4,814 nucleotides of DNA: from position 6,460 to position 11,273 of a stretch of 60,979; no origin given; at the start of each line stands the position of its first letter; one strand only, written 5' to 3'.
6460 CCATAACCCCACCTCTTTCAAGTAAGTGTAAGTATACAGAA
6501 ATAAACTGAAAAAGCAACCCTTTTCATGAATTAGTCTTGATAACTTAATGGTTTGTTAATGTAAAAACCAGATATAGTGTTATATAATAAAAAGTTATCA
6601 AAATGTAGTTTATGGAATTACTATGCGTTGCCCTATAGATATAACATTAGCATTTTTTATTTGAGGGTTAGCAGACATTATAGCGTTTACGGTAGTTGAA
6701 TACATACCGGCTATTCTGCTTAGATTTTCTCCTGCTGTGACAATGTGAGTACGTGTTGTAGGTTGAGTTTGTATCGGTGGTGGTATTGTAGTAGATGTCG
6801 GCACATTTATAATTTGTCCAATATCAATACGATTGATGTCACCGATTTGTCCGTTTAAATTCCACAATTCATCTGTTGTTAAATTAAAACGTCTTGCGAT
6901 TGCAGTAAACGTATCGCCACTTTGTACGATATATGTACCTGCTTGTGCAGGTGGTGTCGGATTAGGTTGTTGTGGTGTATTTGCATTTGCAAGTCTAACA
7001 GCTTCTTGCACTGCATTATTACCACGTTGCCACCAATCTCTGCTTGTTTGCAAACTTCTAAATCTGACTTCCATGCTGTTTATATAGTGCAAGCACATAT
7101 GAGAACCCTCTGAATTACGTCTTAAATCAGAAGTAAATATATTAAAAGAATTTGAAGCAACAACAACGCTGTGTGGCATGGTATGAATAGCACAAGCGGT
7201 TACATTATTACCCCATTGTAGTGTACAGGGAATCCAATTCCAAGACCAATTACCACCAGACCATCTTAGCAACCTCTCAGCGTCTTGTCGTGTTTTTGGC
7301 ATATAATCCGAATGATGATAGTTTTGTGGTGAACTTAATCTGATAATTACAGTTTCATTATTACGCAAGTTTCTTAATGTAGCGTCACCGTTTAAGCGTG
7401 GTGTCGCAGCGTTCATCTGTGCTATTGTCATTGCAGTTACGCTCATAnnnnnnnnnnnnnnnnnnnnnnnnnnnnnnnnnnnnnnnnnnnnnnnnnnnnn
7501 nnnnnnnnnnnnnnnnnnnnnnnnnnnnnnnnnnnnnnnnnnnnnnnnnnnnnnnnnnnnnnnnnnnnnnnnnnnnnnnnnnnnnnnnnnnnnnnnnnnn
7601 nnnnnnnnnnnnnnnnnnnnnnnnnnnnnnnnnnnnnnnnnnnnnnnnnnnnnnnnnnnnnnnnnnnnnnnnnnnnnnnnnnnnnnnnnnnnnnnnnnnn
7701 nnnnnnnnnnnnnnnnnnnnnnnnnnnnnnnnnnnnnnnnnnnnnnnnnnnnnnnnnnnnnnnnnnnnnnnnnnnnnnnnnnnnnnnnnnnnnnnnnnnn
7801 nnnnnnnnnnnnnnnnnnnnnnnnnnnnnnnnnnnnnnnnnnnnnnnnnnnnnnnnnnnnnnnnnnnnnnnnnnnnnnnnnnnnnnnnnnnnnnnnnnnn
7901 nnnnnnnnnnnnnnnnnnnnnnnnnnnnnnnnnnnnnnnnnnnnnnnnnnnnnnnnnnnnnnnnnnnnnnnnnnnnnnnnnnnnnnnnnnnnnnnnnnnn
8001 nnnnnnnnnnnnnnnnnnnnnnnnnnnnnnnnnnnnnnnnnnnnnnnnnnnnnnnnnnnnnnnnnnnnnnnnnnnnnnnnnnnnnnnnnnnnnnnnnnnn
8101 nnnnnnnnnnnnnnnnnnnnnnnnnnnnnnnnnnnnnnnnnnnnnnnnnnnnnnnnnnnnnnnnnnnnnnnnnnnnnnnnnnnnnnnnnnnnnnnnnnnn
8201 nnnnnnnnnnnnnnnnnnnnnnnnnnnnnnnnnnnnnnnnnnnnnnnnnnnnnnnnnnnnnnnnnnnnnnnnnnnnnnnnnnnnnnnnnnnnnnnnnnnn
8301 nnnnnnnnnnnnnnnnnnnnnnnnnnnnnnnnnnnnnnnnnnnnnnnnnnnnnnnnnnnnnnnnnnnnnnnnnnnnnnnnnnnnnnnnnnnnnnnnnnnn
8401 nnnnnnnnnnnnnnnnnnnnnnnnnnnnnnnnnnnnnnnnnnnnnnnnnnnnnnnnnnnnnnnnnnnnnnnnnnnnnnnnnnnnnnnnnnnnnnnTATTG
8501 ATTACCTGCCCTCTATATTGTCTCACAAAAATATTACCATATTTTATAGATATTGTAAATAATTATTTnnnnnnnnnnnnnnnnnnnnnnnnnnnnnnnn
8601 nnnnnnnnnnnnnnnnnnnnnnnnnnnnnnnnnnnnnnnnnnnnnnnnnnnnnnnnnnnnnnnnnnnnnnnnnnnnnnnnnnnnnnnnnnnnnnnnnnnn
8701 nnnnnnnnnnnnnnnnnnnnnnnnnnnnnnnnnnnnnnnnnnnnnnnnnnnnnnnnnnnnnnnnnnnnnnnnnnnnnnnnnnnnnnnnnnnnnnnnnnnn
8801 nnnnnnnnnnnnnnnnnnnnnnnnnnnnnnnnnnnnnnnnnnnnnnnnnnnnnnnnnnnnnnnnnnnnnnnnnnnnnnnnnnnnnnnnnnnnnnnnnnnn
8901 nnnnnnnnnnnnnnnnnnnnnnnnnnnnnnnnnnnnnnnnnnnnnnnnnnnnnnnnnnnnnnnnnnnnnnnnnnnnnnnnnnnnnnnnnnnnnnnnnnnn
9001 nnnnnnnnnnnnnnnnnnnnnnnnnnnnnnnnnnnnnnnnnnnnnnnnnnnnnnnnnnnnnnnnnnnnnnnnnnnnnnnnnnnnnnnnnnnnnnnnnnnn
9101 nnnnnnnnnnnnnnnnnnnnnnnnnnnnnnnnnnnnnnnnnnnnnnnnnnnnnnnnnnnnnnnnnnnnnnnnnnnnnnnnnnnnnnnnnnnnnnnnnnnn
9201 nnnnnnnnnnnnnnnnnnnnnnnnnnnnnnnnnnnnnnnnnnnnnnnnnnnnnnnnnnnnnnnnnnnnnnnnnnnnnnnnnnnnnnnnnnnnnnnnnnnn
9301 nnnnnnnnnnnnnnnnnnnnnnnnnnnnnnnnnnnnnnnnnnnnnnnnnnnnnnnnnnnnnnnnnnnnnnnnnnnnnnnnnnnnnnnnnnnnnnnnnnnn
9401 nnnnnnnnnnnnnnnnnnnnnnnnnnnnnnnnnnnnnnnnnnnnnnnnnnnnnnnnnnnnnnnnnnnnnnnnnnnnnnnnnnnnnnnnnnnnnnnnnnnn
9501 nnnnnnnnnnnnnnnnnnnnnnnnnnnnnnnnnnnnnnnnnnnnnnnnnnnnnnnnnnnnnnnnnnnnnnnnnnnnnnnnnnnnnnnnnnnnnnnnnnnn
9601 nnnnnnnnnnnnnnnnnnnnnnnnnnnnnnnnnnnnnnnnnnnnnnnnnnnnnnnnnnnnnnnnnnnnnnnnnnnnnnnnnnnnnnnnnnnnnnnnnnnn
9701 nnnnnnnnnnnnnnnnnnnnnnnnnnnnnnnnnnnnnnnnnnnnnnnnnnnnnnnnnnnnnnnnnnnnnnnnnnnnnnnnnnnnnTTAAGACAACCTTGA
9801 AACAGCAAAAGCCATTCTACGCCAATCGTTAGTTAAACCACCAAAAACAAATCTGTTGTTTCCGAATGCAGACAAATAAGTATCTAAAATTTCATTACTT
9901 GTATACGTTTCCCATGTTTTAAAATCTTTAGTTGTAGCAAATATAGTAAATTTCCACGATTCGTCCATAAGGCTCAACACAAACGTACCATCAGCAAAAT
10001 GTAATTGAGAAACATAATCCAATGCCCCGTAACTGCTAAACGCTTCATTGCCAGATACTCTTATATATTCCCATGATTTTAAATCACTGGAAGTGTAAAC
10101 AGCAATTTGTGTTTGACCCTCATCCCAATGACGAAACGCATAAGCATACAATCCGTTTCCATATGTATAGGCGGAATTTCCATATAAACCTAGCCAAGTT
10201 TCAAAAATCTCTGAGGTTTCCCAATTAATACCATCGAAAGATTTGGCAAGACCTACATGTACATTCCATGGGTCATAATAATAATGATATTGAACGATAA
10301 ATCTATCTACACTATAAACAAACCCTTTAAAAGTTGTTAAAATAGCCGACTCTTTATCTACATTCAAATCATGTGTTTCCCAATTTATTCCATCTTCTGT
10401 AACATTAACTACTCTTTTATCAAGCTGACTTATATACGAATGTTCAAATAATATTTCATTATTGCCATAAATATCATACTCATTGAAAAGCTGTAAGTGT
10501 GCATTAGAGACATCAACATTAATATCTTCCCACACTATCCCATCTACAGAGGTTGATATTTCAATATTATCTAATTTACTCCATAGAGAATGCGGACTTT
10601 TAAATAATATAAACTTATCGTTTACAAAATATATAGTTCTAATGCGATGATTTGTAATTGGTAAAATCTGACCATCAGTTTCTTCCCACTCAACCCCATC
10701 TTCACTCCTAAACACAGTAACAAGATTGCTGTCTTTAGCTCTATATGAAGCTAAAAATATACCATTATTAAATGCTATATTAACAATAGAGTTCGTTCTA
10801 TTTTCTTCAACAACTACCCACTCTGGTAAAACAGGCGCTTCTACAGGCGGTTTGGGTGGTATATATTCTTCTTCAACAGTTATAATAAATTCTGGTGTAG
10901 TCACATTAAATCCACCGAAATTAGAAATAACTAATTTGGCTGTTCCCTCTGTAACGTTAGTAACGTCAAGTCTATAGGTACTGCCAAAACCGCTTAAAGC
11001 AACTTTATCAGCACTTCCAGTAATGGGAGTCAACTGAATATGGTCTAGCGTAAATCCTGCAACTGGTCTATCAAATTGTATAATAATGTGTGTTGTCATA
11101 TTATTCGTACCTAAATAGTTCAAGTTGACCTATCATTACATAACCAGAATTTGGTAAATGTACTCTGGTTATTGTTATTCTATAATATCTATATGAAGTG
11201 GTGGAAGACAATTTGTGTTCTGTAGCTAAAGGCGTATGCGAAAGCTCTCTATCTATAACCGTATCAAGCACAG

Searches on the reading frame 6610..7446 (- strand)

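Call 19: search_protein_families(library=phrogs, proteins=[window:6610-7446:-], max_evalue=0.001)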
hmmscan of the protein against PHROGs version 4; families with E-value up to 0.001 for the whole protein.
window:6610-7446:- (278 aa): 14 families
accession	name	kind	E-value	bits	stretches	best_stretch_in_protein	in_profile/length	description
phrog_380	-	lysis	1.8e-20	74.2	2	155-219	166-238/309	endolysin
phrog_4602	-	other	2.5e-17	64.5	2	230-278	33-80/220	transglycosylase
phrog_291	-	lysis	2.1e-14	54.2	2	68-217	343-476/509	endolysin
phrog_2742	-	lysis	1.3e-12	48.8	1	134-218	227-313/318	endolysin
phrog_14642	-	lysis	2.4e-12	47.8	2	169-222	26-77/215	endolysin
phrog_7348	-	lysis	5.6e-10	37.7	1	162-219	2097-2153/2564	endolysin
phrog_33758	-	unknown function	5.1e-08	33.9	0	232-275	21-64/173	-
phrog_1274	-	lysis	2e-06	28.6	0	170-199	24-53/70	lysM motif protein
phrog_5182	-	lysis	1.1e-05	26.3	0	216-278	202-263/321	endolysin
phrog_28394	-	unknown function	3.1e-05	24.3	1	153-238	51-136/303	-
phrog_9611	-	lysis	4.5e-05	24.2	0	159-219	174-227/246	endolysin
phrog_46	-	tail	0.0001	23.3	0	229-278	5-59/130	baseplate hub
phrog_1493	-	lysis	0.00019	21.7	1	135-237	158-233/394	endolysin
phrog_20780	-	unknown function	0.00046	21.3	0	171-213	74-115/117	-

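Call 20: search_protein_families(library=pfam, proteins=[window:6610-7446:-], max_evalue=0.01)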
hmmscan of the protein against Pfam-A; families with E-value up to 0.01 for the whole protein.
window:6610-7446:- (278 aa): 4 families
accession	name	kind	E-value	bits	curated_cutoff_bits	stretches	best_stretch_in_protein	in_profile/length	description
PF01476.26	LysM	-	1e-25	89.8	20.9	2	172-216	1-43/43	LysM domain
PF23473.1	LysM3_LYK4_5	-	6.7e-08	32.9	29.3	1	171-198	4-31/48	LYK4/5 LysM3 domain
PF22310.2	NMB0315_dom_I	-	8e-05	23.3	27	0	174-215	8-52/83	NMB0315-like, domain I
PF23462.1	LysM3_NFP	-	0.0078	17.1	28.1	0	171-200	4-33/48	NFP LysM3 domain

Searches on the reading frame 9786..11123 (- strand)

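Call 19: search_protein_families(library=phrogs, proteins=[window:9786-11123:-], max_evalue=0.001)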
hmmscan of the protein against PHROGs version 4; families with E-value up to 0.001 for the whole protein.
window:9786-11123:- (445 aa): 0 families

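Call 20: search_protein_families(library=pfam, proteins=[window:9786-11123:-], max_evalue=0.01)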
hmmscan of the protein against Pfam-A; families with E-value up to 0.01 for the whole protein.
window:9786-11123:- (445 aa): 1 family
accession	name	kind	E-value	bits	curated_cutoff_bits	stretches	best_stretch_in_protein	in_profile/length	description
PF10387.14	DUF2442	-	2.8e-05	24.7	23.9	0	182-206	38-62/72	Protein of unknown function (DUF2442)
